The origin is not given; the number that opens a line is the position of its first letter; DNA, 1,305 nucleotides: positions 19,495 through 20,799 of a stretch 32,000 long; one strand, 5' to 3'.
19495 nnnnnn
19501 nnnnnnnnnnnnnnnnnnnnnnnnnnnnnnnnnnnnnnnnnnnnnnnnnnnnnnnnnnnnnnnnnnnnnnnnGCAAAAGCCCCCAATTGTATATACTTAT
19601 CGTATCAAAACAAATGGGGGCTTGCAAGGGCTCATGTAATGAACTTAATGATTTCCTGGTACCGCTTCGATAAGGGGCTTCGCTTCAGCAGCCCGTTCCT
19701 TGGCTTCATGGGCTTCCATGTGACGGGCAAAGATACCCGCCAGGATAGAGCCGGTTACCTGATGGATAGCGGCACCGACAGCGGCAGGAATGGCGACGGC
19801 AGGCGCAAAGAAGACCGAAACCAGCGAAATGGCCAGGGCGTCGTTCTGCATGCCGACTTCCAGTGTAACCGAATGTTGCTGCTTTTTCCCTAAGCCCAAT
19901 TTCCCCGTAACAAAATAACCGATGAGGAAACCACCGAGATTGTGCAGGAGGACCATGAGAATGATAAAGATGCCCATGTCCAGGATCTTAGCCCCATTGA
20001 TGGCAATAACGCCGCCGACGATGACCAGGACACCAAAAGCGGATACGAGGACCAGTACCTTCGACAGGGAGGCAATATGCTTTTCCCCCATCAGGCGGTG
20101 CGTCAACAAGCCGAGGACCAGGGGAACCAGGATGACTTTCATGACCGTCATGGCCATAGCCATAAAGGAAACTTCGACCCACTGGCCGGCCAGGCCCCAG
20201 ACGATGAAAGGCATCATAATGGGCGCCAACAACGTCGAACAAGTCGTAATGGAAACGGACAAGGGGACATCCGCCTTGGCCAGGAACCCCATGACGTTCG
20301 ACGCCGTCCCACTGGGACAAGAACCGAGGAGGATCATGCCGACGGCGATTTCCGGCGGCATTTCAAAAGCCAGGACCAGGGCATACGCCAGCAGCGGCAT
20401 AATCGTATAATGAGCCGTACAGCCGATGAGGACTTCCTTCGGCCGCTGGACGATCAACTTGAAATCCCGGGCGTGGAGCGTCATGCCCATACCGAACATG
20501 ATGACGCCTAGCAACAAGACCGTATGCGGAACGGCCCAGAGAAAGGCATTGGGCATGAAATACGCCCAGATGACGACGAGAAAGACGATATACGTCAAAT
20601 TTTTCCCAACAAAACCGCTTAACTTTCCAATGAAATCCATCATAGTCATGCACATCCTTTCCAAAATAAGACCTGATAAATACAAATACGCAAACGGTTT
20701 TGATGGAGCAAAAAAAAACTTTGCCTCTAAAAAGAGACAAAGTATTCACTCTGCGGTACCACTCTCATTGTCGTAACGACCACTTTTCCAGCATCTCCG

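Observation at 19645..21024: T-box (probable Val, GUC) leader drives a bile-acid:Na+ symporter (BASS) family transporter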

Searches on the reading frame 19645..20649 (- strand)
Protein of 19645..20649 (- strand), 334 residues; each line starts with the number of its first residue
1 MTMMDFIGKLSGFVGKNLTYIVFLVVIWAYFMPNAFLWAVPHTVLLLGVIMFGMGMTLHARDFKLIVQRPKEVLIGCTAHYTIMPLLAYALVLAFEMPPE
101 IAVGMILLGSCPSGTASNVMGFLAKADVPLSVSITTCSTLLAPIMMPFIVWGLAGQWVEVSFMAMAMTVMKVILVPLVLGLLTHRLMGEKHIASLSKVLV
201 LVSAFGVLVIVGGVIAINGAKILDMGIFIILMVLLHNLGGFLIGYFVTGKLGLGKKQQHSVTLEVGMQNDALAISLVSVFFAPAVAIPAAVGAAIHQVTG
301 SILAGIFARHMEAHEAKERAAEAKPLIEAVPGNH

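Call 5: search_protein_families(library=pfam, proteins=[window:19645-20649:-])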
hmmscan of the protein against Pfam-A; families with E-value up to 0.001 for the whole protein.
window:19645-20649:- (334 aa): 1 family
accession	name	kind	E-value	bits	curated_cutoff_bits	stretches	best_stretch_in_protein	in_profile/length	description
PF01758.21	SBF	-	2.4e-41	142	24.3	1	44-223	1-189/191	Sodium Bile acid symporter family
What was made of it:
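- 19645..20649 (-): BASS/SBF-family transporter gene (BASS1, 334 aa from the ATG at 20649). In-frame ATGs at 20643 and 20640 are also possible starts. Pfam SBF at 142 bits (call 5).
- Checked: The ORF 19645..20649 hits Pfam SBF PF01758 at 142 bits (cut-off 24.3) (call 5).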

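Call 6: search_protein_families(library=ncbifam, proteins=[window:19645-20649:-])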
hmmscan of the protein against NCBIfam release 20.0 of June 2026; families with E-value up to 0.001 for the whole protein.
window:19645-20649:- (334 aa): 2 families
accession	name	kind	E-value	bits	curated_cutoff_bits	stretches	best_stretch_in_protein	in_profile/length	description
TIGR00841.1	bass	subfamily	4.9e-69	233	326.3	1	35-315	31-312/321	bile acid:sodium symporter family transporter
NF047939.1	PantTportPanS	equivalog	1.6e-65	221.7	400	1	22-308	12-297/299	ketopantoate/pantoate/pantothenate transporter PanS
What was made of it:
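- On NCBIfam TIGR00841 'bass' subfamily: 233 bits against a cut-off of 326.3 (call 6).
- On PanS ketopantoate/pantoate/pantothenate transporter (NCBIfam NF047939, equivalog): 221.7 bits against a cut-off of 400 (call 6).
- Closest known: ASBT_NM. Different: Below the PanS equivalog cut-off (221.7 against 400, call 6).
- NCBIfam PanS NF047939 is the second-best hit, at 221.7 bits (call 6). The PanS score is far below its cut-off of 400 (call 6).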

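Call 11: find_homologous_proteins(query=window:19645-20649:-, max_evalue=1e-20)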
Query window:19645-20649:- (334 aa): 2491 proteins with E <= 1e-20 among 8000 candidates; the best 120 are listed.
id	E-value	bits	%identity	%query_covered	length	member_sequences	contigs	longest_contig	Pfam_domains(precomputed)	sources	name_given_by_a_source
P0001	2.9e-206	702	100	100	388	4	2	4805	PF01758.22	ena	-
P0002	3.3e-200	682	97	99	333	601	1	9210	PF01758.22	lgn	-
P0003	9.0e-199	678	97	99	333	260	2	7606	PF01758.22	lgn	-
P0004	2.5e-196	670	96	100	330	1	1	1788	PF01758.22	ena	-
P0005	1.4e-194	664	96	99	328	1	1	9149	PF01758.22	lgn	-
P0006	7.8e-189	645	92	99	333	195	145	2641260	PF01758.22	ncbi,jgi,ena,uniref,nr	ncbi:MAG: bile acid:sodium symporter family protein [Megasphaera massiliensis]|uniref:bile acid:sodi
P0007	2.5e-188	643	94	99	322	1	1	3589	PF01758.22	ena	-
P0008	1.3e-186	638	71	99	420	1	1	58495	PF01758.22,PF13593.12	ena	-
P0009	1.3e-186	638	89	99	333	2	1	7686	PF01758.22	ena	-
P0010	2.7e-186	637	89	99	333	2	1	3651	PF01758.22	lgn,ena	-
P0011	2.4e-185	634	89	99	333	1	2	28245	PF01758.22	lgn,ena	-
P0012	2.7e-185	633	89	99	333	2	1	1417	PF01758.22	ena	-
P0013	3.4e-185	633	89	99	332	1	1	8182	PF01758.22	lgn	-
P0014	6.3e-185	632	89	99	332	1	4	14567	PF01758.22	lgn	-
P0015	8.3e-185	632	89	99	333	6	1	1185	PF01758.22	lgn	-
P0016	8.8e-185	632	88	99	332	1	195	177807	PF01758.22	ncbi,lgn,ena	-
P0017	1.0e-184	632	88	99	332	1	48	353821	PF01758.22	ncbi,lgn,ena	-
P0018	1.1e-184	631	89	99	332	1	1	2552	PF01758.22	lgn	-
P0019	1.9e-184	631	88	99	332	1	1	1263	PF01758.22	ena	-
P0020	2.5e-184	630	88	100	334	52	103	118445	PF01758.22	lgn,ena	-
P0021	2.5e-184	630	88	99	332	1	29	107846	PF01758.22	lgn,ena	-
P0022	2.7e-184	630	88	99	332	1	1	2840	PF01758.22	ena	-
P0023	2.7e-184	630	88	99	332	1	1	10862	PF01758.22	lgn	-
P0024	3.6e-184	630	88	99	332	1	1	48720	PF01758.22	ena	-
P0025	3.7e-184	630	88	99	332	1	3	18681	PF01758.22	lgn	-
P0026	6.9e-184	629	88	99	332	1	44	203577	PF01758.22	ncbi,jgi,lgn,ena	-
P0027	7.5e-184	629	88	99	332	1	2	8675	PF01758.22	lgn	-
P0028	1.0e-183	628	88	99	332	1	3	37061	PF01758.22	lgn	-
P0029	1.3e-183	628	94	99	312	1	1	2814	PF01758.22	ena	-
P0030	2.6e-183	627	87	99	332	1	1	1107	PF01758.22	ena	-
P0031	2.9e-183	627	87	99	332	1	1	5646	PF01758.22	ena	-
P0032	3.2e-183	627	88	99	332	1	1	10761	PF01758.22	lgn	-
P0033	4.7e-183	626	87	99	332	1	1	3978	PF01758.22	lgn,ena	-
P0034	9.3e-183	625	88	99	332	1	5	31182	PF01758.22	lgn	-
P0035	9.9e-183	625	87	99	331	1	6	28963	PF01758.22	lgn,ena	-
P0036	1.3e-182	625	94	96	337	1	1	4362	PF01758.22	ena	-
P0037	2.2e-182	624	88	99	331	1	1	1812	PF01758.22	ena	-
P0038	3.0e-182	623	100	89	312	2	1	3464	PF01758.22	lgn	-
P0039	3.1e-182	623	87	99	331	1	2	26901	PF01758.22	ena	-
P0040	3.7e-182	623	88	99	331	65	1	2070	PF01758.22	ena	-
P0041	4.2e-182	623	87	99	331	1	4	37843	PF01758.22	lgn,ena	-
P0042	4.6e-182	623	88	99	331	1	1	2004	PF01758.22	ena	-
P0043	4.7e-182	623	87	99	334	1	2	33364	PF01758.22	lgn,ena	-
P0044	9.7e-182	622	87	99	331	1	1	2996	PF01758.22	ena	-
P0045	4.2e-181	620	88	99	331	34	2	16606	PF01758.22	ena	-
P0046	8.8e-181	619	86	99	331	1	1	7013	PF01758.22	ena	-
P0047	1.0e-180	618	87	99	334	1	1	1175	PF01758.22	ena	-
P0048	1.4e-180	618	87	99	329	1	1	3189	PF01758.22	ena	-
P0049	3.5e-180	617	87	99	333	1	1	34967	PF01758.22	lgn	-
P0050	5.1e-180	616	87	99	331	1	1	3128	PF01758.22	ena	-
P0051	2.6e-174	597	85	99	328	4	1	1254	PF01758.22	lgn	-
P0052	2.9e-170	584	86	99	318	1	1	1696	PF01758.22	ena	-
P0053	2.9e-170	584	99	84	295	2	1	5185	PF01758.22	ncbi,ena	-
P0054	1.0e-167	576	83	99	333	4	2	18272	PF01758.22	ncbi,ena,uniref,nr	ncbi:bile acid:sodium symporter family protein [uncultured Megasphaera sp.]|uniref:bile acid:sodium 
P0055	4.4e-167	574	100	82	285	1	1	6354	PF01758.22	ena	-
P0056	6.7e-167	573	84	93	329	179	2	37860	PF01758.22,PF13593.12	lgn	-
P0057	5.7e-166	570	99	82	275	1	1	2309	PF01758.22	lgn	-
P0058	1.4e-165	569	100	81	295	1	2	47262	PF01758.22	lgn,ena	-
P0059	1.3e-164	565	82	95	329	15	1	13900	PF01758.22,PF13593.12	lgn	-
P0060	3.2e-163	561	80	99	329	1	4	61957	PF01758.22,PF13593.12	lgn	-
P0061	6.2e-163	560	80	99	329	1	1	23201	PF01758.22,PF13593.12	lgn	-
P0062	9.3e-163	559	77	99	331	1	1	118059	PF01758.22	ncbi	-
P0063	1.3e-162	559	80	99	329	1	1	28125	PF01758.22,PF13593.12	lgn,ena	-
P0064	1.4e-162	559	81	95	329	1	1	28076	PF01758.22,PF13593.12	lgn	-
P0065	2.2e-161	555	80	99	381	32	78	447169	PF01758.22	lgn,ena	-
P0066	3.1e-160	551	80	95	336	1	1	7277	PF01758.22,PF13593.12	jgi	jgi:BASS family bile acid:Na+ symporter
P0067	6.4e-159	547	84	90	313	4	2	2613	PF01758.22,PF13593.12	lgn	-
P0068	2.5e-157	542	81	99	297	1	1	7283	PF01758.22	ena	-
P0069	3.9e-157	541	77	99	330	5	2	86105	PF01758.22,PF13593.12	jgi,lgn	jgi:BASS family bile acid:Na+ symporter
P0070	4.5e-157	541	100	77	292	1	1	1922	PF01758.22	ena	-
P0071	7.7e-156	537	87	87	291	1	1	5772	PF01758.22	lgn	-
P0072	1.5e-155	536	78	99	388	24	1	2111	PF03547.24,PF01758.22,PF13593.12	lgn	-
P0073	1.3e-153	529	73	99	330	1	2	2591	PF01758.22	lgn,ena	-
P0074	2.6e-153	528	74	99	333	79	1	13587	PF01758.22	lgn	-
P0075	5.2e-153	527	87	85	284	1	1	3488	PF01758.22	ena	-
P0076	3.2e-152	525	98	77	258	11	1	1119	PF01758.22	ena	-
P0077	7.8e-152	524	73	99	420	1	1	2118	PF01758.22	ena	-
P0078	1.3e-151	523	75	95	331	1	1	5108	PF01758.22,PF13593.12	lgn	-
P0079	3.0e-151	522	75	96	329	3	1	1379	PF01758.22,PF13593.12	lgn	-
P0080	7.2e-151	520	73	99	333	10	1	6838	PF01758.22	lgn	-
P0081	1.1e-150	520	73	96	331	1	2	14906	PF01758.22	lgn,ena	-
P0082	1.6e-150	519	72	96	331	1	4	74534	PF01758.22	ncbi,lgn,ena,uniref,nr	ncbi:bile acid:sodium symporter family protein [uncultured Megasphaera sp.]|uniref:bile acid:sodium 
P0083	8.5e-150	517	73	99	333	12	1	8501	PF01758.22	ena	-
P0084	1.6e-149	516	98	75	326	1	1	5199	PF01758.22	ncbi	-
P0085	1.7e-149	516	70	99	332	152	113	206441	PF01758.22,PF13593.12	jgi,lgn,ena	jgi:BASS family bile acid:Na+ symporter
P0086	2.2e-148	512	72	96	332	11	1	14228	PF01758.22,PF13593.12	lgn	-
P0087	2.9e-147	509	70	99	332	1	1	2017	PF01758.22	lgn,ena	-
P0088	3.4e-145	502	74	93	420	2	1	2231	PF01758.22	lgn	-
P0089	4.5e-144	498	69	99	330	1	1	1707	PF01758.22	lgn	-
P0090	1.5e-143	496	97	75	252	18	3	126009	PF01758.22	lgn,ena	-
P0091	1.6e-142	493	70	95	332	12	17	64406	PF01758.22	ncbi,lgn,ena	-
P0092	1.9e-142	493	70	96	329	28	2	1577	PF01758.22,PF13593.12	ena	-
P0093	2.4e-142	492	71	95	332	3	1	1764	PF01758.22,PF13593.12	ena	-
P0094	1.2e-141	490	86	80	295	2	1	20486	PF01758.22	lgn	-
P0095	2.2e-141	489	100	71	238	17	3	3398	PF01758.22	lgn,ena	-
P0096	4.7e-141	488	69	96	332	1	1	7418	PF03547.24,PF01758.22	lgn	-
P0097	3.9e-140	485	70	95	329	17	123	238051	PF01758.22,PF13593.12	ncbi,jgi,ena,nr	ncbi:MAG: bile acid:sodium symporter family protein [Caecibacter sp.]|jgi:BASS family bile acid:Na+ 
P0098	5.9e-140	485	68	96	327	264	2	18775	PF01758.22,PF13593.12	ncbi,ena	-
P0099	4.7e-139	482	100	70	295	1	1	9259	PF01758.22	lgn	-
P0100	2.0e-138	480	67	98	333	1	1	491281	PF03547.24,PF01758.22,PF13593.12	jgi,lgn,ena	-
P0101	3.1e-138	479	68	96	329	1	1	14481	PF01758.22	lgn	-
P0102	4.4e-138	478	93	75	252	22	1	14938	PF01758.22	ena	-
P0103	1.0e-137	477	69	96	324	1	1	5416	PF01758.22,PF13593.12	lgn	-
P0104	1.7e-137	476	68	97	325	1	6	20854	PF01758.22,PF13593.12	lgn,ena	-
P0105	4.2e-137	475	67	97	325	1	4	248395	PF01758.22,PF13593.12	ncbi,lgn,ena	-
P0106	1.9e-135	470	67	97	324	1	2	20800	PF01758.22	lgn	-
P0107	2.0e-135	470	100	69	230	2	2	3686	PF01758.22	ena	-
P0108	3.1e-135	469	96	71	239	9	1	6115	PF01758.22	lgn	-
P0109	8.7e-135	468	69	95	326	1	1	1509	PF01758.22,PF13593.12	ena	-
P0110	2.7e-132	459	65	98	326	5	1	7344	PF01758.22,PF13593.12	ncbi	-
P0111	1.0e-129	451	65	96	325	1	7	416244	PF01758.22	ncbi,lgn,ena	-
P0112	7.7e-128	445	91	69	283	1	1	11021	PF01758.22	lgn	-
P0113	1.0e-127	444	96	67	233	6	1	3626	PF01758.22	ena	-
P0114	3.6e-127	443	87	59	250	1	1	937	PF01758.22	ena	-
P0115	5.5e-127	442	63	96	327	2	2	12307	PF01758.22,PF13593.12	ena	-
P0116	4.2e-126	439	81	75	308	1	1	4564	PF01758.22,PF13593.12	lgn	-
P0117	9.4e-126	438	64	95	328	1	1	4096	PF01758.22,PF13593.12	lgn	-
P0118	2.5e-124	433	62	96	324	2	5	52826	PF01758.22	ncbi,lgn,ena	-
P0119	7.0e-124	432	63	97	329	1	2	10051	PF01758.22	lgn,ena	-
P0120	3.0e-121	423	63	96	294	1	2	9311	PF01758.22,PF13593.12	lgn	-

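Call 13: find_related_loci(query=A1, collection=genome_contigs, flank=4000)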
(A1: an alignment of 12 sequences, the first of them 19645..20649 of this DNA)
Query A1 (334 aa) in genome_contigs; peptide patterns used: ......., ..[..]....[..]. (x = any residue, [..] = any of these).
600 stretches matched a pattern (row limit reached: there are more); 558 encode a relative of the query (tblastn E <= 1e-3); the best 80 are kept; 80 distinct loci.
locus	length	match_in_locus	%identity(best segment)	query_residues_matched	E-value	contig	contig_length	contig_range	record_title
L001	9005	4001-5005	93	1-334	0e+0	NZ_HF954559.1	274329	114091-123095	Megasphaera massiliensis strain NP3, whole genome shotgun sequence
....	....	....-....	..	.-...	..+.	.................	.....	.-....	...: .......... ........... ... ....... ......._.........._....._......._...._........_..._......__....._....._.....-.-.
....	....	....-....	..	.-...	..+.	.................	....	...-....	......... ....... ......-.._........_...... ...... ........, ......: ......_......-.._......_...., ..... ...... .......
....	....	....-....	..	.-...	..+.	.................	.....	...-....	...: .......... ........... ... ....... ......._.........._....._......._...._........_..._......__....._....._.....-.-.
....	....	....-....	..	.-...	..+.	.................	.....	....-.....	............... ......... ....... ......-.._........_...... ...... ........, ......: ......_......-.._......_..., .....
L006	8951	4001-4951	81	3-319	3e-171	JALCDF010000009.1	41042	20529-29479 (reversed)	MAG: Megasphaera sp. isolate UW_MP_MEG3_1 Ga0455799_000245, whole genome shotgun sequence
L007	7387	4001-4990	78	3-334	2e-167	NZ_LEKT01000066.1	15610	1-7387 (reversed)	Megasphaera cerevisiae DSM 20462 scaffold_65, whole genome shotgun sequence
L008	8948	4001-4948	83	3-318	3e-165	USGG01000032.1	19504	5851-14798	uncultured Megasphaera sp. isolate UMGS1693 genome assembly, contig: NODE_2169_length_19504_cov_4.371793, whole genome s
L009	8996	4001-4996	80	3-334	2e-164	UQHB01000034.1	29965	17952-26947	uncultured Megasphaera sp. isolate UMGS281 genome assembly, contig: NODE_358_length_29965_cov_6.28529, whole genome shot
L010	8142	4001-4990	73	2-331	3e-162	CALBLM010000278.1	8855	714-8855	MAG TPA_asm: uncultured Megasphaera sp. isolate SRR1747059_bin.63_CONCOCT_v1.1_MAG genome assembly, contig: ERZ808291.18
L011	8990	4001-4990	77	3-334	8e-162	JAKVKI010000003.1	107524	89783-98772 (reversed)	MAG: Megasphaera sp. isolate UW_MP_MEG1_1 Ga0455793_000080, whole genome shotgun sequence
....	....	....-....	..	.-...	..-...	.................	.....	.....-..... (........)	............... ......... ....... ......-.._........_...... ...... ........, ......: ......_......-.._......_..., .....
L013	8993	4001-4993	70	2-333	3e-156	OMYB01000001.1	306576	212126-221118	uncultured Selenomonadales bacterium isolate RUG072 genome assembly, contig: scaffold_7, whole genome shotgun sequence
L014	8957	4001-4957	70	2-320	5e-153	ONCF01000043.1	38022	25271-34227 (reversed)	uncultured Veillonellaceae bacterium isolate RUG179 genome assembly, contig: k87_19388832, whole genome shotgun sequence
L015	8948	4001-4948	70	3-318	6e-150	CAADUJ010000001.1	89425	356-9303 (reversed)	MAG TPA_asm: uncultured Negativicutes bacterium, isolate HGM14148, WGS project CAADUJ010000000 data, contig: ERS235560_3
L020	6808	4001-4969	67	4-326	2e-135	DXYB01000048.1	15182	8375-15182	MAG TPA_asm: Acidaminococcus sp. isolate HRGM_Genome_3823 HRGM_Genome_3823_48, whole genome shotgun sequence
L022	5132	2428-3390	57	4-325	2e-115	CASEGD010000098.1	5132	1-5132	uncultured Phascolarctobacterium sp. isolate O65_L3_319319_idba_bin.57 genome assembly, contig: O65_L3_319319_idba_bin.5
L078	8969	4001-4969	58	4-325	7e-119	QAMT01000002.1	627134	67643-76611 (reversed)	MAG: Phascolarctobacterium sp. isolate CIM:MAG 843_2 contig_167054, whole genome shotgun sequence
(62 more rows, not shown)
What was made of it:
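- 19645..20649 (-): The closest named homologue is from M. massiliensis, 92-93% identity (calls 11, 13).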

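Call 35: search_protein_families(library=pfam, proteins=[L015:2479-3468:+, L013:5128-6462:+, L020:5230-6561:+, L022:3676-5001:+, L078:5294-6619:+, L007:5068-6285:+, L078:2307-3470:+, L020:1719-3608:+])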
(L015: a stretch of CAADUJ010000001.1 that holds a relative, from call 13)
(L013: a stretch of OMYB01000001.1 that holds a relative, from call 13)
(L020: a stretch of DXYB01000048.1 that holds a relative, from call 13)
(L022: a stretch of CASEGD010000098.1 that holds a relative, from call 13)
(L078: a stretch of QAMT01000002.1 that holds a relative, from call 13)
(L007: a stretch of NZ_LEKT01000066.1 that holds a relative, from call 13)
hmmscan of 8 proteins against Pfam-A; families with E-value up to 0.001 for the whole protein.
L015:2479-3468:+ (329 aa): 2 families
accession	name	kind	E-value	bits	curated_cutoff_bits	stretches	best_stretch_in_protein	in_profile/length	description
PF01758.21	SBF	-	7.4e-41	140.4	24.3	1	44-221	3-189/191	Sodium Bile acid symporter family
PF03547.23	Mem_trans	-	0.00058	19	25.7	1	45-147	241-342/343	Membrane transport protein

L013:5128-6462:+ (444 aa): 2 families
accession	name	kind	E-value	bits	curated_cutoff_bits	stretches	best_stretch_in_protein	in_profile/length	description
PF06738.18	ThrE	-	7.4e-63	212.7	26.3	2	22-262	2-240/241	Putative threonine/serine exporter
PF12821.13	ThrE_2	-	3.4e-28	98.9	27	2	283-416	2-128/129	Threonine/Serine exporter, ThrE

L020:5230-6561:+ (443 aa): 2 families
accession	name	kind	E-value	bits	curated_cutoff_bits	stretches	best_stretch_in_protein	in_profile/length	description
PF13336.12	AcetylCoA_hyd_C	-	1.7e-54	184.4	23.7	1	277-437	1-154/154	Acetyl-CoA hydrolase/transferase C-terminal domain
PF02550.21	AcetylCoA_hydro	-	2.4e-08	34.7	24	1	6-191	4-195/198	Acetyl-CoA hydrolase/transferase N-terminal domain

L022:3676-5001:+ (441 aa): 1 family
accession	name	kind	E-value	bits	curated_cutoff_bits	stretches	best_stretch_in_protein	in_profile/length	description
PF01554.23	MatE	-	1.5e-45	155.2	24.9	2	21-181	1-161/161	MatE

L078:5294-6619:+ (441 aa): 1 family
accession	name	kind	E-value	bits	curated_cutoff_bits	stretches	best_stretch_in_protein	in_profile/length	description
PF01554.23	MatE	-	9.9e-48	162.3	24.9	2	21-181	1-161/161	MatE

L007:5068-6285:+ (405 aa): 2 families
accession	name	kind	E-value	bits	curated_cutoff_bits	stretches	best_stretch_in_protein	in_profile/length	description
PF07690.21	MFS_1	-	4.5e-50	171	33.4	2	20-362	1-347/347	Major Facilitator Superfamily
PF12832.13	MFS_1_like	-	1.6e-05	24.6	25.2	1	236-316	15-97/373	MFS_1 like family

L078:2307-3470:+ (387 aa): 0 families

L020:1719-3608:+ (629 aa): 2 families
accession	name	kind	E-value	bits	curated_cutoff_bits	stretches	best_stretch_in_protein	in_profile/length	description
PF13487.12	HD_5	-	8.2e-06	26.1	27.2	1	43-129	15-106/170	HD domain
PF01966.28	HD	-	0.00013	22.7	22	1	42-132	1-89/116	HD domain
